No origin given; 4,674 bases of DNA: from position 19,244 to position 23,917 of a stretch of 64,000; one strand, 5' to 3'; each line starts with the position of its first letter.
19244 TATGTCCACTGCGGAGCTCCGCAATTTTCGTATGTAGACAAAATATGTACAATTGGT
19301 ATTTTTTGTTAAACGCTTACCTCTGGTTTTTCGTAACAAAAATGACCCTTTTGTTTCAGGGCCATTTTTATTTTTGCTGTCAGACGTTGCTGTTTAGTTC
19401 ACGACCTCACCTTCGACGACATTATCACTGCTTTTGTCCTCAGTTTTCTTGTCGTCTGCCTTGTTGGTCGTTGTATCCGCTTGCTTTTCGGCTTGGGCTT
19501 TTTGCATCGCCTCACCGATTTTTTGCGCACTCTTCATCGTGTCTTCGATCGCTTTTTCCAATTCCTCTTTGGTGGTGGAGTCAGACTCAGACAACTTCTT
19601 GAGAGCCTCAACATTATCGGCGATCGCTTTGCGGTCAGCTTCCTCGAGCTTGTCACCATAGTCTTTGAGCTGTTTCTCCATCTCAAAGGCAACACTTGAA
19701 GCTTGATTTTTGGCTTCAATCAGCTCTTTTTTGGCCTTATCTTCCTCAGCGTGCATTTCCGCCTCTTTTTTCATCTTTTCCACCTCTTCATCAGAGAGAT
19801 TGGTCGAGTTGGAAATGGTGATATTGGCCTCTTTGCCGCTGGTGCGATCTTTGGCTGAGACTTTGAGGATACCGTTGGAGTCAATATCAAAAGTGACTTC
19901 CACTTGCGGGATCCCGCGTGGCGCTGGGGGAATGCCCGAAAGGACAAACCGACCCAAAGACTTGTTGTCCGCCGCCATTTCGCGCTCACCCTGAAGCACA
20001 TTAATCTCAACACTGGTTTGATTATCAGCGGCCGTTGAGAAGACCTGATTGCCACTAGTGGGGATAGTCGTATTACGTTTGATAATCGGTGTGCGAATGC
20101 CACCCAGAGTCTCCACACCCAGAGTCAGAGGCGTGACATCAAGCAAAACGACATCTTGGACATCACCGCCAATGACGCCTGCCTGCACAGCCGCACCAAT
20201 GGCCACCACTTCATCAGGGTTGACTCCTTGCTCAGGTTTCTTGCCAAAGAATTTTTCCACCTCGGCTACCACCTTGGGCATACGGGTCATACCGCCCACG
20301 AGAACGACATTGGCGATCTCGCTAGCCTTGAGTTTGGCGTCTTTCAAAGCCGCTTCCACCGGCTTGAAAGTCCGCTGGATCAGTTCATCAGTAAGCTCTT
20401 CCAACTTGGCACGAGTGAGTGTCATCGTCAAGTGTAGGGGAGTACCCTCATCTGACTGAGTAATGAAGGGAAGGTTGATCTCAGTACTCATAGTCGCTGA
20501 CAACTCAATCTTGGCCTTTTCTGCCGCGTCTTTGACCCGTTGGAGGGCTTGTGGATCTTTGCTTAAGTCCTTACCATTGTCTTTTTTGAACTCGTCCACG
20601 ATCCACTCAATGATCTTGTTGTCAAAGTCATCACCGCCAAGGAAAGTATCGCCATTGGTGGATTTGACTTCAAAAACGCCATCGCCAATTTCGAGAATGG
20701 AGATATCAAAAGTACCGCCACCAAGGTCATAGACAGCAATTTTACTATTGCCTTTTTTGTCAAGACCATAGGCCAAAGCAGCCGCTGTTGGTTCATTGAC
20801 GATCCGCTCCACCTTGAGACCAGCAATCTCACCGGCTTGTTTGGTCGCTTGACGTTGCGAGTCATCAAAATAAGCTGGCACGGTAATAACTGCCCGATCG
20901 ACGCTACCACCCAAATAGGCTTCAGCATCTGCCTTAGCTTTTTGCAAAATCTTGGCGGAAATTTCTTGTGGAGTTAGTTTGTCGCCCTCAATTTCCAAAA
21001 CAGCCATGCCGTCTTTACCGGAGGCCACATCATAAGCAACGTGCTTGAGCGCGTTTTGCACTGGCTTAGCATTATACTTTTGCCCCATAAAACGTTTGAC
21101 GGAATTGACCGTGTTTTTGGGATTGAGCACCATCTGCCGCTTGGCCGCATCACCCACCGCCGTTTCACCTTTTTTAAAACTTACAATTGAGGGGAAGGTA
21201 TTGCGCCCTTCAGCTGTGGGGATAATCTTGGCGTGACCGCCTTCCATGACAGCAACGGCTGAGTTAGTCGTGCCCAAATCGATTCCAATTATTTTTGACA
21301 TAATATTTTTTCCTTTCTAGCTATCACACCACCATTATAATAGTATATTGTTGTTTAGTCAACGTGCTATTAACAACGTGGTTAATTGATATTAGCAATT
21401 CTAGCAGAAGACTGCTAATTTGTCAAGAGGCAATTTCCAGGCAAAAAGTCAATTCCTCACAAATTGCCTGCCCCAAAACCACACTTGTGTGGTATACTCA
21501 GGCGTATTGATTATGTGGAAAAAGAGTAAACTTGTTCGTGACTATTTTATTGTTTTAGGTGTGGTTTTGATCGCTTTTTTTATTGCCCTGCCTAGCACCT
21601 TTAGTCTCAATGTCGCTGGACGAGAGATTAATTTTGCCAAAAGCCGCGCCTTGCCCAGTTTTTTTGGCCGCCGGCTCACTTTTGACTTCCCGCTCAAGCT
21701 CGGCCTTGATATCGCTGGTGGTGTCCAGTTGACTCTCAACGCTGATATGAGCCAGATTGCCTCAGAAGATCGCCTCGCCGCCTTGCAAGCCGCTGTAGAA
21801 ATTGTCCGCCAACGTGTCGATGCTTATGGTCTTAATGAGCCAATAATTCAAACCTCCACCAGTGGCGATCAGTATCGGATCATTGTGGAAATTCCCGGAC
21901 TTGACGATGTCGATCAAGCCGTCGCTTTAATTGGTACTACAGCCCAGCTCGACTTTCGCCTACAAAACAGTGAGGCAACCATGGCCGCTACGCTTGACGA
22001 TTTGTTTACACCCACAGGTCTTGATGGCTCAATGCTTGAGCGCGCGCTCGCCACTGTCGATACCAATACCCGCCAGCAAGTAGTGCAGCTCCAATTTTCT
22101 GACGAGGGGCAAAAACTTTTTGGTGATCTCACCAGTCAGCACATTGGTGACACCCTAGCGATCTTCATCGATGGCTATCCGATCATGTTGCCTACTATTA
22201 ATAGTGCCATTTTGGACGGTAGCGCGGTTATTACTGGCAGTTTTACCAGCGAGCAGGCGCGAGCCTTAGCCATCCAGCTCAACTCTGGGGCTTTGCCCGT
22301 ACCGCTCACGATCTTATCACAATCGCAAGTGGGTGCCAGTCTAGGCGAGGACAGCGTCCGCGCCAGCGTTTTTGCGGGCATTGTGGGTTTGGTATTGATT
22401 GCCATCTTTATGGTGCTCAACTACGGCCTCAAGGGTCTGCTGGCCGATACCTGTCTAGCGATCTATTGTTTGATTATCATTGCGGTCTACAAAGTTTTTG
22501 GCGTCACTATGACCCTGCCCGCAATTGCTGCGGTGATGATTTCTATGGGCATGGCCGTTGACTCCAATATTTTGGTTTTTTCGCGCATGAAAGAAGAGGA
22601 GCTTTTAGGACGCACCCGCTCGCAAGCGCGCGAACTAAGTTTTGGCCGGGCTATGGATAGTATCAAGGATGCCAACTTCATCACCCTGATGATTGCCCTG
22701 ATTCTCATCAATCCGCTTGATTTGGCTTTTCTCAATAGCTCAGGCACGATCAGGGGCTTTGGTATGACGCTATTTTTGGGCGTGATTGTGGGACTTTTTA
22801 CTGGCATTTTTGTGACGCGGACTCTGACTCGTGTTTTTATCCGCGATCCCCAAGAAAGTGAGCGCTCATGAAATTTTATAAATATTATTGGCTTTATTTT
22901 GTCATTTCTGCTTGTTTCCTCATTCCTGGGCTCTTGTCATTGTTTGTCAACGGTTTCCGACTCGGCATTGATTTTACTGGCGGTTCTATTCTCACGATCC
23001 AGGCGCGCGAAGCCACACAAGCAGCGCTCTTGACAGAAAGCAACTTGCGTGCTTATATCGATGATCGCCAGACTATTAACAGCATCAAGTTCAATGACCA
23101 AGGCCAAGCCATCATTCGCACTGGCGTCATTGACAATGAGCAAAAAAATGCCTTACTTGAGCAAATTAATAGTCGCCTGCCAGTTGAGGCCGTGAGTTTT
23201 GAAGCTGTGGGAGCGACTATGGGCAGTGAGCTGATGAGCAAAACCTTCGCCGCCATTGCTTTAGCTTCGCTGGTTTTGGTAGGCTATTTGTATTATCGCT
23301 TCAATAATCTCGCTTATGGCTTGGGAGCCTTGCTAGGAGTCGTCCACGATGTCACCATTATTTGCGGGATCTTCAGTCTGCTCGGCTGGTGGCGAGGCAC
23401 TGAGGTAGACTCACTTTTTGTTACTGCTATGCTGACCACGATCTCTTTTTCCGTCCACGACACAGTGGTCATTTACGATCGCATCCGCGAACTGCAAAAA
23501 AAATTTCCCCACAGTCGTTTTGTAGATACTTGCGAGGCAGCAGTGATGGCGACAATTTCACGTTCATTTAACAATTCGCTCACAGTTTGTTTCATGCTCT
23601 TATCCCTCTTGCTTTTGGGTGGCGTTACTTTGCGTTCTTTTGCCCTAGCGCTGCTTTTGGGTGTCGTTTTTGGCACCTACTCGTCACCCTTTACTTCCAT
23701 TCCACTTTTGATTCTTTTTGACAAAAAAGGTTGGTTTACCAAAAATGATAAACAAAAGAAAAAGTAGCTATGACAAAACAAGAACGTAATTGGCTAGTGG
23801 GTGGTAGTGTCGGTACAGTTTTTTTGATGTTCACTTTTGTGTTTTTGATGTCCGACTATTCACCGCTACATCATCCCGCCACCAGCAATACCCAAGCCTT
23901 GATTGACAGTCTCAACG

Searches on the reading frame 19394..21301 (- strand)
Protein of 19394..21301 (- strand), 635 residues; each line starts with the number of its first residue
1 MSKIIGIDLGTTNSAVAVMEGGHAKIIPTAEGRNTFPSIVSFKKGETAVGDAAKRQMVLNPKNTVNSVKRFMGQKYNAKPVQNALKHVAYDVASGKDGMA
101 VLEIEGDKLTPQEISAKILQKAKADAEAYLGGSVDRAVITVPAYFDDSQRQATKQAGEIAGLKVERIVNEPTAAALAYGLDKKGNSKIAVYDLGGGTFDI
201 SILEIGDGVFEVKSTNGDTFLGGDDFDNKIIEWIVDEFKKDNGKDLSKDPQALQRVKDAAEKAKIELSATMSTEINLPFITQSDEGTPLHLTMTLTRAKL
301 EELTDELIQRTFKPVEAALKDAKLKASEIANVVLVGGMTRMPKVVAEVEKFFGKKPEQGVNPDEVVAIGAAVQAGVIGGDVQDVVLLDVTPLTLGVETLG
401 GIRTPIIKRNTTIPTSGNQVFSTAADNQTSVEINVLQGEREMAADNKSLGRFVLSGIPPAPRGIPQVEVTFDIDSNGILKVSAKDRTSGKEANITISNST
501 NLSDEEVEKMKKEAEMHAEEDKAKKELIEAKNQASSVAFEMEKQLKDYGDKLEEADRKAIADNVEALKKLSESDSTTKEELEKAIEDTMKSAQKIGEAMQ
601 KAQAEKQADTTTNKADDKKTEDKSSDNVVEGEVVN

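Call 15: search_protein_families(library=pfam, proteins=[window:19394-21301:-])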
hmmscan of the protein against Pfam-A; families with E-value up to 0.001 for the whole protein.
window:19394-21301:- (635 aa): 2 families
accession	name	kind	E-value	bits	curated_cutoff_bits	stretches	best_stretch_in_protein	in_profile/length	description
PF00012.26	HSP70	-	1.7e-249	829.5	20.6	1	4-600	1-598/599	Hsp70 protein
PF06723.19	MreB_Mbl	-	5.3e-15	55.5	27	1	117-371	76-316/327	MreB/Mbl protein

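Call 28: find_related_loci(query=window:19394-21301:-, collection=metagenome_contigs, flank=10000)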
Query window:19394-21301:- (635 aa) in metagenome_contigs; peptide patterns used: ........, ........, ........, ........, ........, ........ (x = any residue, [..] = any of these).
600 stretches matched a pattern (row limit reached: there are more); 463 encode a relative of the query (tblastn E <= 1e-3); the best 80 are kept; 80 distinct loci.
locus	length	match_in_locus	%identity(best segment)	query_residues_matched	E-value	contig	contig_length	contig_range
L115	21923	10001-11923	76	1-634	0e+0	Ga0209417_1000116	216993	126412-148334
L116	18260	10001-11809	79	3-605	0e+0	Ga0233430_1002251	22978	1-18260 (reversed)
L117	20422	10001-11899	76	3-630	0e+0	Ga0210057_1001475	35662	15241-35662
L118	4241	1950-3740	78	3-599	0e+0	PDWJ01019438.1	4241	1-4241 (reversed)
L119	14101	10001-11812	77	3-606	0e+0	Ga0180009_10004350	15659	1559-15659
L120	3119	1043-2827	77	3-597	0e+0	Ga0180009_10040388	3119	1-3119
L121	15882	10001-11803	78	3-603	0e+0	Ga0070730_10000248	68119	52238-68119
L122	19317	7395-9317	73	1-634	0e+0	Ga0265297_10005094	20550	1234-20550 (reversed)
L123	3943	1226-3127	67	1-634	0e+0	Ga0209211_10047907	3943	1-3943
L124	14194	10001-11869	71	1-619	0e+0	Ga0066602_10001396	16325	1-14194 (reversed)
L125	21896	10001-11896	71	1-634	0e+0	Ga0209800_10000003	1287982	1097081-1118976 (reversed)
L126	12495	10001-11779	78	3-595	0e+0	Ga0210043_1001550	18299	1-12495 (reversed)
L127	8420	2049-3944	66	1-634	0e+0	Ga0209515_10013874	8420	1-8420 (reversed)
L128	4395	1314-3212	67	1-635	0e+0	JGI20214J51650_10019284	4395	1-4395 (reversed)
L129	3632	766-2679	65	1-634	0e+0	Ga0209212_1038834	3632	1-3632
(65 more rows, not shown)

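Call 30: find_homologous_proteins(query=window:19394-21301:-, max_evalue=1e-100)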
Query window:19394-21301:- (635 aa): 8000 proteins with E <= 1e-100 among 8000 candidates; the best 120 are listed.
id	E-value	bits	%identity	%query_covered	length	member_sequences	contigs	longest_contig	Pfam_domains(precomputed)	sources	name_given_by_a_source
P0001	0.0e+0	1343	100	100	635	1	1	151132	PF00012.27,PF06723.20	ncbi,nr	ncbi:molecular chaperone DnaK [bacterium]|nr:molecular chaperone DnaK [bacterium]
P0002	0.0e+0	1342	100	100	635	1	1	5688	PF00012.27,PF06723.20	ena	-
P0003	0.0e+0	1248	93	100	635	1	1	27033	PF00012.27,PF06723.20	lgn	-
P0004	0.0e+0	1236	92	100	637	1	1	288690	PF00012.27,PF06723.20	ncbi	-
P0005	0.0e+0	1235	92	100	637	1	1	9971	PF00012.27,PF06723.20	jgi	-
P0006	0.0e+0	1209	91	98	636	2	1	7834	PF00012.27,PF06723.20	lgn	-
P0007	0.0e+0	1186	91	94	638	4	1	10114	PF00012.27,PF06723.20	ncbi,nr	ncbi:molecular chaperone DnaK [bacterium]|nr:molecular chaperone DnaK [bacterium]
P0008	0.0e+0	1117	82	100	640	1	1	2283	PF00012.27,PF06723.20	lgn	-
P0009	0.0e+0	1117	82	100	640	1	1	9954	PF00012.27,PF06723.20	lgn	-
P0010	0.0e+0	1116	82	100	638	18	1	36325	PF00012.27,PF06723.20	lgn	-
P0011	0.0e+0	1100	77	81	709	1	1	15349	PF00012.27,PF06723.20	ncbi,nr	ncbi:MAG: molecular chaperone DnaK [Candidatus Pacebacteria bacterium]|nr:molecular chaperone DnaK [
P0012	0.0e+0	1100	84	95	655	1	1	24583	PF00012.27,PF06723.20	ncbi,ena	-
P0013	0.0e+0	1097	83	97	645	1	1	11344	PF00012.27,PF06723.20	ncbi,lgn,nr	ncbi:MAG: molecular chaperone DnaK [bacterium]|nr:molecular chaperone DnaK [bacterium]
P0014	0.0e+0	1096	85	95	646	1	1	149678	PF00012.27,PF06723.20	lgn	-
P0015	0.0e+0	1093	83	97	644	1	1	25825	PF00012.27,PF06723.20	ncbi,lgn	-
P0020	0.0e+0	1044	80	95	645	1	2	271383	PF00012.27,PF06723.20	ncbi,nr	ncbi:MAG: molecular chaperone DnaK [Pseudomonadales bacterium]|nr:molecular chaperone DnaK [Candidat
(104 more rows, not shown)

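Call 31: find_encoding_contigs(protein=P0004, flank=10000, max_places=2)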
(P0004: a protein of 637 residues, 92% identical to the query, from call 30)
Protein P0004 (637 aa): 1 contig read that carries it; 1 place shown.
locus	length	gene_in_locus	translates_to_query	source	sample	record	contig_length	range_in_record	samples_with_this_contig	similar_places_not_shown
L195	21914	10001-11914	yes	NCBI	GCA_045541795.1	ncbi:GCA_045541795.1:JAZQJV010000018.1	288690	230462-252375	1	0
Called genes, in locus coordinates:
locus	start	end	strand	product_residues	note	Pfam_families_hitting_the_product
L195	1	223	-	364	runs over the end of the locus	-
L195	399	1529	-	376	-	PF01702:TGT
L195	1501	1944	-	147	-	PF13240:Zn_Ribbon_1 (faint), PF05154:TM2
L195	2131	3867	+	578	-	PF00664:ABC_membrane, PF00005:ABC_tran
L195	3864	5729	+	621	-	PF00664:ABC_membrane, PF00005:ABC_tran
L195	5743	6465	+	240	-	-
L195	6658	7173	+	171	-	-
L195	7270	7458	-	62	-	-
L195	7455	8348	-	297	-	PF07549:Sec_GG, PF02355:SecD_SecF_C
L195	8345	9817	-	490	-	PF21760:SecD_1st, PF22599:SecDF_P1_head, PF02355:SecD_SecF_C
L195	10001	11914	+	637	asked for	PF00012:HSP70, PF06723:MreB_Mbl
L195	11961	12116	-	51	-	-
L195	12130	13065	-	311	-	PF00145:DNA_methylase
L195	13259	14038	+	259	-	PF07486:Hydrolase_2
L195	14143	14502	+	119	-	PF18050:Cyclophil_like2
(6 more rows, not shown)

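Call 32: find_encoding_contigs(protein=P0003, flank=10000, max_places=2)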
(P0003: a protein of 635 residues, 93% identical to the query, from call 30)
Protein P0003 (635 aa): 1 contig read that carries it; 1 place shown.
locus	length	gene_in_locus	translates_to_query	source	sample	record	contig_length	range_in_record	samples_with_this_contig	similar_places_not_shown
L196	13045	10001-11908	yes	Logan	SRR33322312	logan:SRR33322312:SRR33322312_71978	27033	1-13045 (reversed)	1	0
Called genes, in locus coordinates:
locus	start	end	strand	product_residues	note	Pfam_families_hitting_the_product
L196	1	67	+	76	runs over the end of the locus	PF26273:Gly_zipper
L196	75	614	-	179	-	-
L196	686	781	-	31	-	-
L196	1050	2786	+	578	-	PF00664:ABC_membrane, PF00005:ABC_tran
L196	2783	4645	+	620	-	PF00664:ABC_membrane, PF00005:ABC_tran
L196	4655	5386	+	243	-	-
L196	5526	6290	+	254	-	-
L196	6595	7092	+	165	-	-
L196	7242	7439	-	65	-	-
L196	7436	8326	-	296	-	PF07549:Sec_GG (weak), PF02355:SecD_SecF_C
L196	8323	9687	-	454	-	PF21760:SecD_1st, PF22599:SecDF_P1_head, PF02355:SecD_SecF_C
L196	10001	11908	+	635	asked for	PF00012:HSP70, PF06723:MreB_Mbl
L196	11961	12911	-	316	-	PF00145:DNA_methylase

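Call 33: find_encoding_contigs(protein=P0007, flank=10000, max_places=2)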
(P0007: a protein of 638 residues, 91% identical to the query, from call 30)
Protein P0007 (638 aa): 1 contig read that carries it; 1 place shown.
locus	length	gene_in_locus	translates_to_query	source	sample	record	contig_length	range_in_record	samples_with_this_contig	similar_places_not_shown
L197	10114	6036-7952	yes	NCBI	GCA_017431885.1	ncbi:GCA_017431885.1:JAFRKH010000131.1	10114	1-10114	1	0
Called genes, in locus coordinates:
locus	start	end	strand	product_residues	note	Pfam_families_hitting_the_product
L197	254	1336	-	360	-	PF09603:Fib_succ_major (faint)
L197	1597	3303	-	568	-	PF01554:MatE (faint), PF03023:MurJ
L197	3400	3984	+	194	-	PF13482:RNase_H_2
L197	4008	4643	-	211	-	PF06445:GyrI-like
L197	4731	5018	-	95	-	-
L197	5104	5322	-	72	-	-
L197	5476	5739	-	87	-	-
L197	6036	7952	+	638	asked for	PF00012:HSP70, PF06723:MreB_Mbl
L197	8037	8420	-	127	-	-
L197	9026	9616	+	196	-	-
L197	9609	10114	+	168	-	?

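Call 35: find_encoding_contigs(protein=P0014, flank=10000, max_places=1)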
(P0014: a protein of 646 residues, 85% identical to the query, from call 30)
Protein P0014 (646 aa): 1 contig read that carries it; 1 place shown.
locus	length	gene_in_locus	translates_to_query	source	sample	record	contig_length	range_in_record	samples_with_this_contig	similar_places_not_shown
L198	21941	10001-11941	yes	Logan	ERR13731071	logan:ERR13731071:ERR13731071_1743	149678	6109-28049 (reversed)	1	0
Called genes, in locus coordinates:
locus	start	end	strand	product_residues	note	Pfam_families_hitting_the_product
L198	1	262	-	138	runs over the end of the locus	PF03652:RuvX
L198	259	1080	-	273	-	PF04203:Sortase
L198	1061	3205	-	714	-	-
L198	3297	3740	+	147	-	PF12732:YtxH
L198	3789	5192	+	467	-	PF21760:SecD_1st, PF22599:SecDF_P1_head, PF02355:SecD_SecF_C, PF00873:ACR_tran (weak), PF03176:MMPL (weak)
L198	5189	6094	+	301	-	PF07549:Sec_GG, PF02355:SecD_SecF_C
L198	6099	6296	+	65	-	-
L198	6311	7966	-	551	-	-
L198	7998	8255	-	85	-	PF01016:Ribosomal_L27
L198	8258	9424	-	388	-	PF01170:UPF0020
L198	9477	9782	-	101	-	PF00829:Ribosomal_L21p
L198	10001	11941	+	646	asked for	PF00012:HSP70, PF06723:MreB_Mbl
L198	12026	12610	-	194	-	PF13482:RNase_H_2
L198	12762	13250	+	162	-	PF18893:DUF5652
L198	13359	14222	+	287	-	PF02401:LYTB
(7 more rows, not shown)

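Call 36: find_encoding_contigs(protein=P0010, flank=10000, max_places=1)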
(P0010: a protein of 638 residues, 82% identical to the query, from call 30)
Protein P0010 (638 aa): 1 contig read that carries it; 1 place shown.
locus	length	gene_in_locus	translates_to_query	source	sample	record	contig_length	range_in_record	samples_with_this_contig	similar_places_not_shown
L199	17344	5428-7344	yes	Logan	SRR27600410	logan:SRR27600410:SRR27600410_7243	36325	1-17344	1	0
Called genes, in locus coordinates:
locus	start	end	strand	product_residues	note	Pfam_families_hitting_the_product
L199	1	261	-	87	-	?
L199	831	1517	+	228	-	-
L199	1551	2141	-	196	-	PF04892:VanZ-LLP1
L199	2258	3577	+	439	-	PF06277:EutA (faint), PF02491:SHS2_FTSA, PF11104:PilM_2, PF06723:MreB_Mbl, PF14450:FtsA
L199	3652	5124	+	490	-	PF00091:Tubulin, PF12327:FtsZ_C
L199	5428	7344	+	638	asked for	PF00012:HSP70, PF06723:MreB_Mbl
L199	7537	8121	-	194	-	PF13482:RNase_H_2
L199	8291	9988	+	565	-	PF03023:MurJ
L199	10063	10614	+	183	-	PF01765:RRF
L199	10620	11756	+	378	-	PF02163:Peptidase_M50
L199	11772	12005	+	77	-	-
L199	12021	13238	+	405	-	PF11258:DUF3048, PF17479:DUF3048_C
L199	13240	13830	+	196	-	-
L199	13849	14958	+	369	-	PF03462:PCRF, PF00472:RF-1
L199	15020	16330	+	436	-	PF02446:Glyco_hydro_77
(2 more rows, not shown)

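Call 37: find_encoding_contigs(protein=P0012, flank=10000, max_places=1)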
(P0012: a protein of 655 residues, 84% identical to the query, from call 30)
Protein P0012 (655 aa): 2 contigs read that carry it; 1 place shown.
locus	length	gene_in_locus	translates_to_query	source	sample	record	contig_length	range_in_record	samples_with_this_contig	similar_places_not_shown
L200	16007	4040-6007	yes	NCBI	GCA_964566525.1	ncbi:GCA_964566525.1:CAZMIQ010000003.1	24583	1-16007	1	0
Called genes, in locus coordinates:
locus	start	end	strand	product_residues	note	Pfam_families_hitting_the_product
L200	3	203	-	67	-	?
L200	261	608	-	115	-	PF18893:DUF5652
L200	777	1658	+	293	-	-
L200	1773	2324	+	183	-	PF04011:LemA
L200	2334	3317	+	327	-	PF01435:Peptidase_M48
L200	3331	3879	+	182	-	-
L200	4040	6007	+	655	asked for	PF00012:HSP70, PF06723:MreB_Mbl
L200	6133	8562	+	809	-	PF09586:YfhO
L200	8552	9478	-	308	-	PF00535:Glycos_transf_2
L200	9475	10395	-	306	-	PF13302:Acetyltransf_3, PF13420:Acetyltransf_4, PF13523:Acetyltransf_8 (faint), PF00583:Acetyltransf_1, PF05523:FdtA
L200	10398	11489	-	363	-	PF01041:DegT_DnrJ_EryC1, PF01212:Beta_elim_lyase (weak), PF00266:Aminotran_5 (faint)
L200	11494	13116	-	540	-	PF14264:Glucos_trans_II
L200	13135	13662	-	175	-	PF00534:Glycos_transf_1 (weak)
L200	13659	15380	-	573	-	PF13641:Glyco_tranf_2_3, PF00535:Glycos_transf_2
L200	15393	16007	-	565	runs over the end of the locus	PF05045:RgpF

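Call 38: find_encoding_contigs(protein=P0020, flank=10000, max_places=1)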
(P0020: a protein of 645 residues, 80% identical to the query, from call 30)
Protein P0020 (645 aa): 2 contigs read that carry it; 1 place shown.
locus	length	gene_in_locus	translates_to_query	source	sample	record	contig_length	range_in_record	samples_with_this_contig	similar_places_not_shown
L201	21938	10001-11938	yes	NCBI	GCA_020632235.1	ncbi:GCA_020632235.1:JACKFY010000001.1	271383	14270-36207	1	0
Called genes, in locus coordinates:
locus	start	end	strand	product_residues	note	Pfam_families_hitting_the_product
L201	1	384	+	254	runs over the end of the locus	-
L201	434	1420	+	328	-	PF00579:tRNA-synt_1b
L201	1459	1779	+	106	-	PF04014:MazE_antitoxin (faint)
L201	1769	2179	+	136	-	PF01850:PIN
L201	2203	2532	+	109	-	PF01588:tRNA_bind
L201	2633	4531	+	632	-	PF13191:AAA_16 (faint), PF00004:AAA, PF07728:AAA_5 (faint), PF17862:AAA_lid_3, PF01434:Peptidase_M41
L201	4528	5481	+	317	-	PF02739:5_3_exonuc_N, PF01367:5_3_exonuc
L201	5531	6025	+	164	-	-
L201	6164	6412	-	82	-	-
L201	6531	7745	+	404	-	PF13439:Glyco_transf_4 (weak), PF00534:Glycos_transf_1, PF13692:Glyco_trans_1_4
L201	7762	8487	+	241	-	PF01628:HrcA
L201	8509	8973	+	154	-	PF01025:GrpE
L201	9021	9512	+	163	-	PF00293:NUDIX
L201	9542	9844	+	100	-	-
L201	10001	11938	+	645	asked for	PF00012:HSP70, PF06723:MreB_Mbl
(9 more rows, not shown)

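Call 69: list_cluster_members(proteins=[P0001, P0121])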
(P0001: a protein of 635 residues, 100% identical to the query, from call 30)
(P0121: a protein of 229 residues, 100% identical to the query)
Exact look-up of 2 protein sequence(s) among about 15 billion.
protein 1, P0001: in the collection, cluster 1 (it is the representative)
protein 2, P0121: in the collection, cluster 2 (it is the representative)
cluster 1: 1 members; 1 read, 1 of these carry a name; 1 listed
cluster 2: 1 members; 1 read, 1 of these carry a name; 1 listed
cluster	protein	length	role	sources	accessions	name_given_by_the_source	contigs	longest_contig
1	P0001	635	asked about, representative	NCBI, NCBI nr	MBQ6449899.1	molecular chaperone DnaK [bacterium]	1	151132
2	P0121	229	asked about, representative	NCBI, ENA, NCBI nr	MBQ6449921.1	response regulator transcription factor [bacterium]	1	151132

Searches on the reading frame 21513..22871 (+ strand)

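Call 15: search_protein_families(library=pfam, proteins=[window:21513-22871:+])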
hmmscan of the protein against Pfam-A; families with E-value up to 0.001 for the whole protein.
window:21513-22871:+ (452 aa): 5 families
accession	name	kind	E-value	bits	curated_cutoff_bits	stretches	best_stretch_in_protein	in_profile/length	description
PF22599.2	SecDF_P1_head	-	1.3e-25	89.9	27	1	169-263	20-114/114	SecDF, P1 head subdomain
PF21760.3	SecD_1st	-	3.1e-19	68.6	27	1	92-152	2-59/60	Protein translocase subunit SecDF, P1 domain, N-terminal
PF02355.23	SecD_SecF_C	-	4.2e-15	56.1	20.5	1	266-441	14-185/189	Protein export membrane protein SecD/SecF, C-terminal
PF07549.19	Sec_GG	-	0.00028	20.8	20.3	1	57-80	4-27/28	SecD/SecF GG Motif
PF03176.21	MMPL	-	0.0006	19.3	20.5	1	314-433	182-299/333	MMPL family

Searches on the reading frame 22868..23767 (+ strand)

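Call 15: search_protein_families(library=pfam, proteins=[window:22868-23767:+])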
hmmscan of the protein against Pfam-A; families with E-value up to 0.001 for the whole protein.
window:22868-23767:+ (299 aa): 2 families
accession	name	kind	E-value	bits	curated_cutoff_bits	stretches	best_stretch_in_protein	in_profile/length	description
PF02355.23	SecD_SecF_C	-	3.7e-44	150.8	20.5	1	105-286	12-188/189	Protein export membrane protein SecD/SecF, C-terminal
PF07549.19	Sec_GG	-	2e-09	37.1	20.3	1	24-47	2-25/28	SecD/SecF GG Motif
